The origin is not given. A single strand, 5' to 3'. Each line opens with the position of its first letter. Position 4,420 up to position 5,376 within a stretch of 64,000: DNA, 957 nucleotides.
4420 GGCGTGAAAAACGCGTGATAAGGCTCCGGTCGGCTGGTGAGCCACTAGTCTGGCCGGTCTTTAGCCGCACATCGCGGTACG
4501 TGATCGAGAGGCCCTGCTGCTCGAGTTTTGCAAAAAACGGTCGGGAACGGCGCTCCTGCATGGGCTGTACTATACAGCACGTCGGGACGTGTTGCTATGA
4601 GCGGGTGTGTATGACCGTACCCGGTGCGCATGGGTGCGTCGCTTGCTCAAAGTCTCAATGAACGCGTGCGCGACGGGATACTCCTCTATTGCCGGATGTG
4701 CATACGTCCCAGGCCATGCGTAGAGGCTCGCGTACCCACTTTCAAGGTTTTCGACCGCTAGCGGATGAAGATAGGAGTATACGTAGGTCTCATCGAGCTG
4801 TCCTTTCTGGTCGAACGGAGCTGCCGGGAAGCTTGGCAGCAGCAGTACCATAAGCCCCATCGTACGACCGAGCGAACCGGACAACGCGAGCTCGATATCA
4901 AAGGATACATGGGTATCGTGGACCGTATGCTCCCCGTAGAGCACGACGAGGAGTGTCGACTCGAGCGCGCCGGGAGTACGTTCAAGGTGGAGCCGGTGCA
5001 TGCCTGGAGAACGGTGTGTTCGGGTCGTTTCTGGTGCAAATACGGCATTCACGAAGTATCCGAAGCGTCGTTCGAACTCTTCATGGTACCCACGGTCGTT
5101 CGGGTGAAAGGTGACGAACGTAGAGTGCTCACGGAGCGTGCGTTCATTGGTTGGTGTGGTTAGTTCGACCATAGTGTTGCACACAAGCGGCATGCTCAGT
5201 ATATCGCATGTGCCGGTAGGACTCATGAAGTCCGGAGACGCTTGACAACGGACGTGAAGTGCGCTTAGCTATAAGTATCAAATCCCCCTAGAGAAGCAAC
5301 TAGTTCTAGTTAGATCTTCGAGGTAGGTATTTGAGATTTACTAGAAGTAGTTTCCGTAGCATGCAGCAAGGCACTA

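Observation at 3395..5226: TIR-like (ThsB/DUF1863-type) gene placed 8 nt upstream of a CBS-less IMP dehydrogenase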

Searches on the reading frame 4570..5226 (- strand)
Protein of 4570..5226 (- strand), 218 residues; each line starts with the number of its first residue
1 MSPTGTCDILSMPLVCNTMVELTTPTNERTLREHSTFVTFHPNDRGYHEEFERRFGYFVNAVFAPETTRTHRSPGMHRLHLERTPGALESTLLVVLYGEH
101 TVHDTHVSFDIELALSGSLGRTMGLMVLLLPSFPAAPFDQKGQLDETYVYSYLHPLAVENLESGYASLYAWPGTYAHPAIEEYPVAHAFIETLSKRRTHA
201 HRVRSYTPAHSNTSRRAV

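Call 3: search_protein_families(library=pfam, proteins=[window:4570-5226:-], max_evalue=1)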
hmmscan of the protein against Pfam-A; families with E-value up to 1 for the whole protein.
window:4570-5226:- (218 aa): 1 family
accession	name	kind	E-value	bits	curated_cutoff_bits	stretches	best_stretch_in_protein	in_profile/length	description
PF08937.16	ThsB_TIR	-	0.13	13.1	21.2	1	89-127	58-92/100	Thoeris protein ThsB, TIR-like domain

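Call 4: search_protein_families(library=padloc, proteins=[window:4570-5226:-], max_evalue=1)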
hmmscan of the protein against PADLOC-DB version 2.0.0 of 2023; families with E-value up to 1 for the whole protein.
window:4570-5226:- (218 aa): 0 families

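Call 5: search_protein_families(library=ncbifam, proteins=[window:4570-5226:-], max_evalue=1)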
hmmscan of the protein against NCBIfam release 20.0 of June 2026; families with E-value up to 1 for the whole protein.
window:4570-5226:- (218 aa): 0 families

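Call 6: find_homologous_proteins(query=window:4570-5226:-, max_evalue=0.001)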
Query window:4570-5226:- (218 aa): 1 proteins with E <= 0.001 among 74 candidates.
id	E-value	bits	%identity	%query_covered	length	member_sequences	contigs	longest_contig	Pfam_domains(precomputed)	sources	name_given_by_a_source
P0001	1.3e-143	494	100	100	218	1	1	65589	-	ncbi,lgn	-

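Call 7: search_solved_structures(query=window:4570-5226:-, max_evalue=10, show_alignments=2)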
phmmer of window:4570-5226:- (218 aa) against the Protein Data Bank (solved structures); distinct sequences matched with E-value up to 10: 0.

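Call 8: search_protein_families(library=phrogs, proteins=[window:4570-5226:-], max_evalue=1)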
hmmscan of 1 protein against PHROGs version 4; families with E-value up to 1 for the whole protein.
window:4570-5226:- (218 aa): 0 families

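Call 12: find_encoding_contigs(protein=P0001, flank=10000, max_places=5)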
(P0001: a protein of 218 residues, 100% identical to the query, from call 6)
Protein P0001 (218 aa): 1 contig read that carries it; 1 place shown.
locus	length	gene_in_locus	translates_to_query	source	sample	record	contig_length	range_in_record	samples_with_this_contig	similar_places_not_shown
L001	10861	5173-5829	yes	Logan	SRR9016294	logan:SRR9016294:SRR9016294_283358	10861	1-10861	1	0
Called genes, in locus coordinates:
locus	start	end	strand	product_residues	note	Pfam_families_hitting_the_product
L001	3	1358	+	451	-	?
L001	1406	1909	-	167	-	-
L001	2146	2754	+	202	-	PF00574:CLP_protease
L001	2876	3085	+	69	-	-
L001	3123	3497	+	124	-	PF01906:YbjQ_1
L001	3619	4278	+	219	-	PF01966:HD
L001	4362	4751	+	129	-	-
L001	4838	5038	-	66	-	PF00313:CSD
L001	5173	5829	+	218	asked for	-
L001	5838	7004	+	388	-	PF00478:IMPDH, PF03060:NMO, PF01070:FMN_dh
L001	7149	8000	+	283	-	PF12146:Hydrolase_4, PF12697:Abhydrolase_6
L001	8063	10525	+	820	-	PF01471:PG_binding_1 (weak), PF09826:Beta_propel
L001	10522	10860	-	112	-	?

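Call 15: search_protein_representatives(protein=window:4570-5226:-)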
Query: 218 residues. Proteins with E-value up to 0.001 (for the whole library): 29; up to 1e-10: 8; up to 1e-30: 1. The best 29 are listed.
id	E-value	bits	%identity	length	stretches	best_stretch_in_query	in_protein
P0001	4.1e-144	493.9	100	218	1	1-218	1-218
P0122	5.0e-29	117.8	36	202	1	27-207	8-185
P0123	1.9e-28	115.9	35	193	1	33-212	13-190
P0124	2.7e-21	92.5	40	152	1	87-206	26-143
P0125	4.1e-20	88.6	47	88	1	128-212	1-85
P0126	4.8e-15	72.1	41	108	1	109-203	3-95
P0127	5.6e-13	65.3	34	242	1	33-212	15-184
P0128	9.2e-11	58.1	32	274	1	33-206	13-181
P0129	1.3e-10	57.6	31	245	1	33-206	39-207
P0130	2.1e-10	56.9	31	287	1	33-203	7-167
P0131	7.9e-07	45.2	30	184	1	32-189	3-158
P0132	2.3e-06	43.7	36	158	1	74-173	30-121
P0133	2.4e-06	43.6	35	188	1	26-176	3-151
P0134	3.4e-06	43.1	31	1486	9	131-168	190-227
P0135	3.5e-06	43.1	34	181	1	33-138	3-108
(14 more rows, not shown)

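Call 18: search_protein_families(library=pfam, alignment_id=A1, max_evalue=0.01)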
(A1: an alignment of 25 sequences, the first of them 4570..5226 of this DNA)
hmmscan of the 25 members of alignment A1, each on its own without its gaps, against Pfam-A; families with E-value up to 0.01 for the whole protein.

A. member 1, window:4570-5226:- (218 aa): 0 families

B. families by the number of members that match (of 25 scanned): 4 families
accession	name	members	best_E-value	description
PF08937.16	ThsB_TIR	24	8.5e-20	Thoeris protein ThsB, TIR-like domain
PF13676.11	TIR_2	6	3.8e-05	TIR domain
PF16076.10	Acyltransf_C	1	0.0062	Acyltransferase C-terminus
PF23594.1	RPN11_C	1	0.0095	26S proteasome regulatory subunit RPN11 C-terminal domain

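Call 19: search_solved_structures(query=A1, max_evalue=1, show_alignments=3)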
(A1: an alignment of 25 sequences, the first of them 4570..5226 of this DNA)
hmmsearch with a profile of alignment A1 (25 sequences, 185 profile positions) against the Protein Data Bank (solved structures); distinct sequences matched with E-value up to 1: 5.
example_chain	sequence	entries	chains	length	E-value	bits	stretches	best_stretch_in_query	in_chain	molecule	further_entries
9b7d_A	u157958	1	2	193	3.4e-06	30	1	46-94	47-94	Putative cyclic ADP-D-ribose synthase ThsB1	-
6lhy_A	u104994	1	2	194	3.4e-06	30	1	46-94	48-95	DUF1863 domain-containing protein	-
8wcf_A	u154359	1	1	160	0.00025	24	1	7-94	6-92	Molecular chaperone Tir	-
4w9u_A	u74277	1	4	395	0.56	13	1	97-139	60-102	Acyl-CoA dehydrogenase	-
3ah6_A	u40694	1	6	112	0.71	12.7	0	103-170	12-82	Divalent-cation tolerance protein cutA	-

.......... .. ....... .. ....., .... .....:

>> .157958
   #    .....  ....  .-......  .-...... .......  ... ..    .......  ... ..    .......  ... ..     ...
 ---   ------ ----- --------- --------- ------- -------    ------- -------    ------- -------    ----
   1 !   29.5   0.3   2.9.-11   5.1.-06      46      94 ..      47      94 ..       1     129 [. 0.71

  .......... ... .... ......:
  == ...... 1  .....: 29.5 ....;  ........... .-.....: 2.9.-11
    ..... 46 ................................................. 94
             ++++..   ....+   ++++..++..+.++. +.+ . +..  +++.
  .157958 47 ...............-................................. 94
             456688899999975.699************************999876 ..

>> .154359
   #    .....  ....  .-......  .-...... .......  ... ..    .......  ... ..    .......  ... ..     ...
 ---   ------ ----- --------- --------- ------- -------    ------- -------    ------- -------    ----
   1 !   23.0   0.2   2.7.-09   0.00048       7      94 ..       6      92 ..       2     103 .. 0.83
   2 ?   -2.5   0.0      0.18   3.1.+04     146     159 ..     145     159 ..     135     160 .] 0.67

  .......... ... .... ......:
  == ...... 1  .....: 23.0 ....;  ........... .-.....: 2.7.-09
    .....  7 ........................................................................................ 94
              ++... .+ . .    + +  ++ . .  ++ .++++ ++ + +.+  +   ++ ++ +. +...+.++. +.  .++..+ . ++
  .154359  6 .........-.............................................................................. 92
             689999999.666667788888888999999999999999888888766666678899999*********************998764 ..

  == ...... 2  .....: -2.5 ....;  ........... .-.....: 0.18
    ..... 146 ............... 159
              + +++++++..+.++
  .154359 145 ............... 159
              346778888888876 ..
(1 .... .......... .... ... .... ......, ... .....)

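Call 20: search_protein_families(library=padloc, alignment_id=A1, max_evalue=0.01)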
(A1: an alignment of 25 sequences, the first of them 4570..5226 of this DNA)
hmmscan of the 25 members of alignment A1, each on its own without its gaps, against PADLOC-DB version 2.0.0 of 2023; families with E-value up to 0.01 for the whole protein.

A. member 1, window:4570-5226:- (218 aa): 0 families

B. families by the number of members that match (of 25 scanned): 10 families
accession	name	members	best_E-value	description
PDLC04688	PDC-M50B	23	1.5e-12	-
PDLC00431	ThsB1|ThsB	22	1.3e-12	TIR-like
PDLC00433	ThsB1|ThsB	22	2.2e-11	TIR-like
PDLC00418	ThsB1|ThsB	20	2.3e-13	TIR-like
PDLC00428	ThsB1|ThsB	14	3.8e-09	TIR-like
PDLC00429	ThsB1|ThsB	10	7.1e-06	TIR-like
PDLC00438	ThsB1|ThsB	3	0.00027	TIR-like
PDLC01525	Cas2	2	0.00024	"CAS-I,CAS-II,CAS-III,CAS-IV,CAS-V,CAS-VI; acquisition_2"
PDLC02075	Cas2a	1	0.0021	-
PDLC02012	SAVED5--SAVED_TIR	1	0.0076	-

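Call 21: find_homologous_proteins(query=A1, max_evalue=0.00001)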
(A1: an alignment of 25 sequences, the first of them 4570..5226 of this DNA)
Query A1 (25 sequences) (218 aa, profile of the alignment): 1850 proteins with E <= 0.00001 among 5187 candidates; the best 120 are listed.
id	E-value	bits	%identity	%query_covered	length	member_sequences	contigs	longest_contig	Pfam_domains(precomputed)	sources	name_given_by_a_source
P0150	1.1e-77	278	33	75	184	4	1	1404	PF08937.17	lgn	-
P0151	3.9e-77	276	32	75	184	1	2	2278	PF08937.17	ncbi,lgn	-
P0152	4.6e-77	276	28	80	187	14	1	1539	PF08937.17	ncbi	-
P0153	1.1e-76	275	27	75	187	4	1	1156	PF08937.17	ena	-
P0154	2.0e-76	274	26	75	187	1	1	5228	PF08937.17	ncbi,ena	-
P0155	2.0e-76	274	33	74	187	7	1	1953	PF08937.17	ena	-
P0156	3.9e-76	273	30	79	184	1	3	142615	PF08937.17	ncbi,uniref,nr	ncbi:hypothetical protein CON43_01175 [Bacillus cereus]|uniref:TIR domain-containing protein n=1 Tax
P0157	1.4e-75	271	32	74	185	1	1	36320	PF08937.17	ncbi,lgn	-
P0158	1.6e-75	271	30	79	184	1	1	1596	PF08937.17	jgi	-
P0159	1.7e-75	271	34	75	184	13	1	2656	PF08937.17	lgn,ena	-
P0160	2.3e-75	270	29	75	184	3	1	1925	PF08937.17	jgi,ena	-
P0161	2.4e-75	270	27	75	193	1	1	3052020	PF08937.17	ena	-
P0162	2.6e-75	270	32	74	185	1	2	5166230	PF08937.17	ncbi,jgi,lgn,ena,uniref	ncbi:TIR domain-containing protein [Niallia sp. JL1B1071]|uniref:TIR domain-containing protein n=1 T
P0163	2.8e-75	270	31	63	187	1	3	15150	PF08937.17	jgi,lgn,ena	-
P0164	3.5e-75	270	29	78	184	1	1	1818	PF08937.17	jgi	jgi:hypothetical protein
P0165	4.4e-75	269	30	75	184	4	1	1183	PF08937.17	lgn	-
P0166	4.9e-75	269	30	74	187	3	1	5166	PF08937.17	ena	-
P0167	5.0e-75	269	31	80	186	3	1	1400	PF08937.17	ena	-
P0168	6.2e-75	269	29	80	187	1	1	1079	PF08937.17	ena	-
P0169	6.6e-75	269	31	74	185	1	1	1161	PF08937.17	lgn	-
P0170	7.4e-75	269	29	74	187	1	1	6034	PF08937.17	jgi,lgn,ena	-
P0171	7.5e-75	269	31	74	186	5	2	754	PF08937.17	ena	-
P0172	1.0e-74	268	29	80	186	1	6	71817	PF08937.17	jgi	-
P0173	1.2e-74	268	31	72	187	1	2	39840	PF08937.17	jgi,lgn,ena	-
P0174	1.2e-74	268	30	63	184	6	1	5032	PF08937.17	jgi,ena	-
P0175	1.8e-74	267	32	63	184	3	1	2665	PF08937.17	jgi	jgi:hypothetical protein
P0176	2.1e-74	267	29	75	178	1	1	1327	PF08937.17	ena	-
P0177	3.1e-74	267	32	75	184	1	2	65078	PF08937.17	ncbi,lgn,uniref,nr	ncbi:TIR domain-containing protein [Bacillus toyonensis]|uniref:TIR domain-containing protein n=1 Ta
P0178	3.3e-74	267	28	79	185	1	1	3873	PF08937.17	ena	-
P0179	4.1e-74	266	31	78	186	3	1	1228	PF08937.17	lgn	-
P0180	4.2e-74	266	29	75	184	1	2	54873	PF08937.17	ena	-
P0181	4.5e-74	266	31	80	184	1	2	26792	PF08937.17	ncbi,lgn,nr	ncbi:MAG: TIR domain-containing protein [Candidatus Thiodiazotropha sp.]|nr:TIR domain-containing pr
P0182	4.8e-74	266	30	83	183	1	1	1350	PF08937.17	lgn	-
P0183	5.9e-74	266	30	64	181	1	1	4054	PF08937.17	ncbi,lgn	-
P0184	5.9e-74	266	31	75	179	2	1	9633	PF08937.17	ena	-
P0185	6.3e-74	266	30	86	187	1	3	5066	PF08937.17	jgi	-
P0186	6.4e-74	266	30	68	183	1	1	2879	PF08937.17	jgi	-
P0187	6.7e-74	266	32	75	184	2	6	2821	PF08937.17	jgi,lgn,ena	jgi:Thoeris protein ThsB, TIR-like domain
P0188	7.3e-74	265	28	74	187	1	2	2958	PF08937.17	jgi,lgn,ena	-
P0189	9.4e-74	265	28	79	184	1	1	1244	PF08937.17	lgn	-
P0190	1.8e-73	264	32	64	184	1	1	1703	PF08937.17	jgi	jgi:hypothetical protein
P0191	3.0e-73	263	29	78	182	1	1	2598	PF08937.17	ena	-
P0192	3.2e-73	263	32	64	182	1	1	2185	PF08937.17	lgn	-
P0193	3.4e-73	263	28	74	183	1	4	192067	PF08937.17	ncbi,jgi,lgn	-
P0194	3.8e-73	263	24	83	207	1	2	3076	PF08937.17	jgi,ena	jgi:hypothetical protein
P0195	4.1e-73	263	30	79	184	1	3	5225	PF08937.17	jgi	-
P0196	4.5e-73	263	31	74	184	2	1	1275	PF08937.17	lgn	-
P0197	4.9e-73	263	32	63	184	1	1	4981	PF08937.17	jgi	-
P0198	6.2e-73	262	32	75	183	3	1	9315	PF08937.17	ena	-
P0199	6.6e-73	262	29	74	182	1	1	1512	PF08937.17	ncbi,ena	-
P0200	7.8e-73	262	28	75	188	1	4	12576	PF08937.17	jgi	-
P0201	7.9e-73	262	25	75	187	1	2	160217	PF08937.17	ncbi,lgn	-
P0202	8.8e-73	262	30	77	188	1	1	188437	PF08937.17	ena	-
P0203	9.2e-73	262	23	78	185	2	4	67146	PF08937.17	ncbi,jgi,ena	-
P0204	1.1e-72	262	31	63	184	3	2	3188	PF08937.17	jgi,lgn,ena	jgi:hypothetical protein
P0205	1.4e-72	261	31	74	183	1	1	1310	PF08937.17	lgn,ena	-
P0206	1.6e-72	261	32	63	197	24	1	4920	PF08937.17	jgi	-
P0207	1.7e-72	261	32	63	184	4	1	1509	PF08937.17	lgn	-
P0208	2.1e-72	261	30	63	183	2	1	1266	PF08937.17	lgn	-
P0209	2.1e-72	261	27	66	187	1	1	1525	PF08937.17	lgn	-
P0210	2.2e-72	261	28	66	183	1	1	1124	PF08937.17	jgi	jgi:hypothetical protein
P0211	2.3e-72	261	27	80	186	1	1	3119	PF08937.17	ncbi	-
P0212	2.5e-72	260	29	78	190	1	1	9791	PF08937.17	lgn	-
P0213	2.5e-72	260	25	83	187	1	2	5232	PF08937.17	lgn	-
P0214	2.7e-72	260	29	74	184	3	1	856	PF08937.17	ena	-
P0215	2.9e-72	260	32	67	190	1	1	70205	PF08937.17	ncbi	-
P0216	3.0e-72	260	27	78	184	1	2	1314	PF08937.17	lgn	-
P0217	3.7e-72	260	29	78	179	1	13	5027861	PF08937.17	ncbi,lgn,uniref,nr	ncbi:protein of unknown function DUF1863 [Ruminiclostridium papyrosolvens DSM 2782]|uniref:Thoeris p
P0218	4.5e-72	260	25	78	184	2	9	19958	PF08937.17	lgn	-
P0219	5.0e-72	259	32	64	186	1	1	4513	PF08937.17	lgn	-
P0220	7.1e-72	259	28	72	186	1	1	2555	PF08937.17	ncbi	-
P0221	7.6e-72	259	26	76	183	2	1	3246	PF08937.17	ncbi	ncbi:MAG: TIR domain-containing protein [Candidatus Helarchaeota archaeon]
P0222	1.1e-71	258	32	68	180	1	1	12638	PF08937.17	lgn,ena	-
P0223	1.4e-71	258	33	66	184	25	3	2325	PF08937.17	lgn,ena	-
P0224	1.4e-71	258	27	66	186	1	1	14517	PF08937.17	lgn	-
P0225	1.4e-71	258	32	63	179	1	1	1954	PF08937.17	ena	-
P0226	1.7e-71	258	33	64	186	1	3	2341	PF08937.17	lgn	-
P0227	1.9e-71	257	24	82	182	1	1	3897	PF08937.17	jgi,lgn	-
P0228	2.0e-71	257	28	64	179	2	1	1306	PF08937.17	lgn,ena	-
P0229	2.1e-71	257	31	63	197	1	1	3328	PF08937.17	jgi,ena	-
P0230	2.5e-71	257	31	77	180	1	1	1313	PF08937.17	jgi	-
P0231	2.5e-71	257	30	74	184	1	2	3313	PF08937.17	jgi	-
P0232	2.6e-71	257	32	63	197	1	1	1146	PF08937.17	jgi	-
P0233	3.0e-71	257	30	75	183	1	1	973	PF08937.17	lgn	-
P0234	3.0e-71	257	23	77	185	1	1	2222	PF08937.17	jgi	-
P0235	3.4e-71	257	33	75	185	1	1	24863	PF08937.17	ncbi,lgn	-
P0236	3.4e-71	257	26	74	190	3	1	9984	PF08937.17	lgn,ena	-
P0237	3.6e-71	257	28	72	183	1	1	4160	PF08937.17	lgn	-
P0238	3.9e-71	256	30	74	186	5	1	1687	PF08937.17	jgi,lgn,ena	-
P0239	4.2e-71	256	28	74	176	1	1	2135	PF08937.17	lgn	-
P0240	4.3e-71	256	30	74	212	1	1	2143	PF08937.17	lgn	-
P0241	4.4e-71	256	29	78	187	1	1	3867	PF08937.17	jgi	jgi:hypothetical protein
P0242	4.4e-71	256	28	66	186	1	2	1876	PF08937.17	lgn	-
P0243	4.9e-71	256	26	72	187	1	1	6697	PF08937.17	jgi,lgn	jgi:hypothetical protein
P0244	5.0e-71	256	27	80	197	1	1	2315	PF08937.17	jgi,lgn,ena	-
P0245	5.3e-71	256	27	74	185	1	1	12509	PF08937.17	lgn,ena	-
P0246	5.8e-71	256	27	86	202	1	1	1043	PF08937.17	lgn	-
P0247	6.0e-71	256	26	80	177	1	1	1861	PF08937.17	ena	-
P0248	6.3e-71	256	30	63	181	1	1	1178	PF08937.17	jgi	jgi:hypothetical protein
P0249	6.5e-71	256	30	63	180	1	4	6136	PF08937.17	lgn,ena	-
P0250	6.6e-71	256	28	74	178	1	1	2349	PF08937.17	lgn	-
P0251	6.7e-71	256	32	75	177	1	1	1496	PF08937.17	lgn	-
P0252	6.9e-71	256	28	72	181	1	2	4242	PF08937.17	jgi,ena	-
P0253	7.4e-71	256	30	72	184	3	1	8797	PF08937.17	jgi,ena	-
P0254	7.6e-71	256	28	92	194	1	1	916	PF08937.17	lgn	-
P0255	8.0e-71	255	30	69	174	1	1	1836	PF08937.17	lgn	-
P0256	8.8e-71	255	37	67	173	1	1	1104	PF08937.17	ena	-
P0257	9.3e-71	255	36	64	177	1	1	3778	PF08937.17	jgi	jgi:hypothetical protein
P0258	9.8e-71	255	33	64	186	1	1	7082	PF08937.17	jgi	jgi:hypothetical protein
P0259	9.9e-71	255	29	63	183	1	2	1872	PF08937.17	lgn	-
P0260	1.0e-70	255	28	75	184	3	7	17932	PF08937.17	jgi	-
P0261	1.1e-70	255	29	75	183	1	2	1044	PF08937.17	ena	-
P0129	1.1e-70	255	30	79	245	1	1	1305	PF08937.17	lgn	-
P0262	1.4e-70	255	26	66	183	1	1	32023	PF08937.17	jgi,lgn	jgi:hypothetical protein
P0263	1.4e-70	255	32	74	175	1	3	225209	PF08937.17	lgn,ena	-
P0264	1.6e-70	255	28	84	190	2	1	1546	PF08937.17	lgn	-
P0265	1.7e-70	254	30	72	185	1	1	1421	PF08937.17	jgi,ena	-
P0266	2.6e-70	254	32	63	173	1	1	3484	PF08937.17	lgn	-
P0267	2.8e-70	254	27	74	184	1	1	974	PF08937.17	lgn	-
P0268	4.1e-70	253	34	68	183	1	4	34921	PF08937.17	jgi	jgi:hypothetical protein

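Call 26: find_related_loci(query=A2, collection=genome_contigs, flank=6000)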
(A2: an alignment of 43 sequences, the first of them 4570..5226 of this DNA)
Query A2 (218 aa) in genome_contigs; peptide patterns used: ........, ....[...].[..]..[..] (x = any residue, [..] = any of these).
600 stretches matched a pattern (row limit reached: there are more); 197 encode a relative of the query (tblastn E <= 1e-3); the best 80 are kept; 80 distinct loci.
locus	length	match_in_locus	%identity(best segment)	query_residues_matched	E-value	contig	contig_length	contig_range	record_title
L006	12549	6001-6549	33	32-213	4e-32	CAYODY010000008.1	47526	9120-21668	MAG TPA_asm: uncultured Candidatus Saccharibacteria bacterium isolate SRP286056_co2_146 genome assembly, contig: NODE_85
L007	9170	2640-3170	34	35-213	1e-28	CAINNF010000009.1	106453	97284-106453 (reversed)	Candidatus Adlerbacteria bacterium isolate C24_bin-0997 genome assembly, contig: bin-0997:09/25, whole genome shotgun se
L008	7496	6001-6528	32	36-213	3e-28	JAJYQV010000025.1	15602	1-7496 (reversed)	MAG: bacterium isolate DS4.bin61 NODE_4312_length_15602_cov_4.752504, whole genome shotgun sequence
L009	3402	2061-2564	36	30-199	2e-28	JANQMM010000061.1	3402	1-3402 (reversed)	MAG: Candidatus Paceibacterota bacterium isolate PL25b_bin.16 k99_3152695, whole genome shotgun sequence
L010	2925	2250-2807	31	19-203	3e-28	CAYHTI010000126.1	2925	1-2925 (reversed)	MAG TPA_asm: uncultured Gammaproteobacteria bacterium isolate ERP119705_co15_179 genome assembly, contig: NODE_51328_len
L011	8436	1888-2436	31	13-199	1e-27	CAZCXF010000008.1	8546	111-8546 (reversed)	MAG TPA_asm: uncultured Candidatus Saccharibacteria bacterium isolate SRP278252_co1_97 genome assembly, contig: NODE_154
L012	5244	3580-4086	35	33-203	4e-27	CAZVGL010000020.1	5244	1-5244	MAG TPA_asm: uncultured Candidatus Saccharibacteria bacterium isolate binchicken_co28_93 genome assembly, contig: NODE_1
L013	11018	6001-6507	32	33-203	2e-26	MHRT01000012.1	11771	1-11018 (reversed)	MAG: Candidatus Taylorbacteria bacterium RIFCSPHIGHO2_12_FULL_45_16 rifcsphigho2_12_scaffold_9764, whole genome shotgun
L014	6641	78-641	28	22-213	5e-23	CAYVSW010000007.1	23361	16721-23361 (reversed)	MAG TPA_asm: uncultured Candidatus Saccharibacteria bacterium isolate SRP219642_co7_46 genome assembly, contig: NODE_305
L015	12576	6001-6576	28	18-213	1e-22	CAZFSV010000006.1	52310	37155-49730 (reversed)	MAG TPA_asm: uncultured Candidatus Saccharibacteria bacterium isolate SRP300315_co1_20 genome assembly, contig: NODE_315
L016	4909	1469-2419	34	33-171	5e-20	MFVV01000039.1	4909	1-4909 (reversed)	MAG: Candidatus Nomurabacteria bacterium RIFCSPLOWO2_12_FULL_46_14 rifcsplowo2_12_scaffold_58438, whole genome shotgun s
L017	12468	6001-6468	32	34-195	2e-19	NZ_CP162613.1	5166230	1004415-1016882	Niallia tiangongensis strain JL1B1071 chromosome, complete genome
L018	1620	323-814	33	22-195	2e-18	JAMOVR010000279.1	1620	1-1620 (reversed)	MAG: Candidatus Heimdallarchaeota archaeon isolate PIR-30_metabat2_scaf2bin.046 PIR-30_scaffold_53681_c1, whole genome s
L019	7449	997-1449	30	33-189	1e-16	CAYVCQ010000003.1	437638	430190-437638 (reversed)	MAG TPA_asm: uncultured Leptospirales bacterium isolate SRP302447_co2_803 genome assembly, contig: NODE_49_length_437638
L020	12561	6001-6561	26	15-203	2e-16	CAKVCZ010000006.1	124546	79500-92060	MAG: uncultured Candidatus Melainabacteria bacterium isolate REFINED_METABAT215_TOP10_CONTIGS_1500_ASSEMBLY_K77_MERGED__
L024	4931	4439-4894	27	14-171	3e-14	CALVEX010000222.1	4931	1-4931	MAG: Candidatus Gastranaerophilales bacterium isolate E12__bin100 genome assembly, contig: E12__k127_2371749, whole geno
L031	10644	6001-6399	32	33-171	2e-13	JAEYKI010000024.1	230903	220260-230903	MAG: Bacillota bacterium isolate OH_HFB_433 k127_1931254, whole genome shotgun sequence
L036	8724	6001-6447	30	33-189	1e-12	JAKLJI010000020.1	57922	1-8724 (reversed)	MAG: Bacteroidia bacterium isolate MAG.356 MAG.356-NODE_20_length_57922_cov_5.890967, whole genome shotgun sequence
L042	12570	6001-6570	25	33-214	3e-12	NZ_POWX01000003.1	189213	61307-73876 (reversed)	Neisseria mucosa strain C2008000159 C2008000159_S12_ctg_3081, whole genome shotgun sequence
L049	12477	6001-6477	26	28-174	8e-12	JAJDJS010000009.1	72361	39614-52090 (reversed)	Desulfosarcina sp. OttesenSCG-928-A07 AH-928-A07_NODE_9, whole genome shotgun sequence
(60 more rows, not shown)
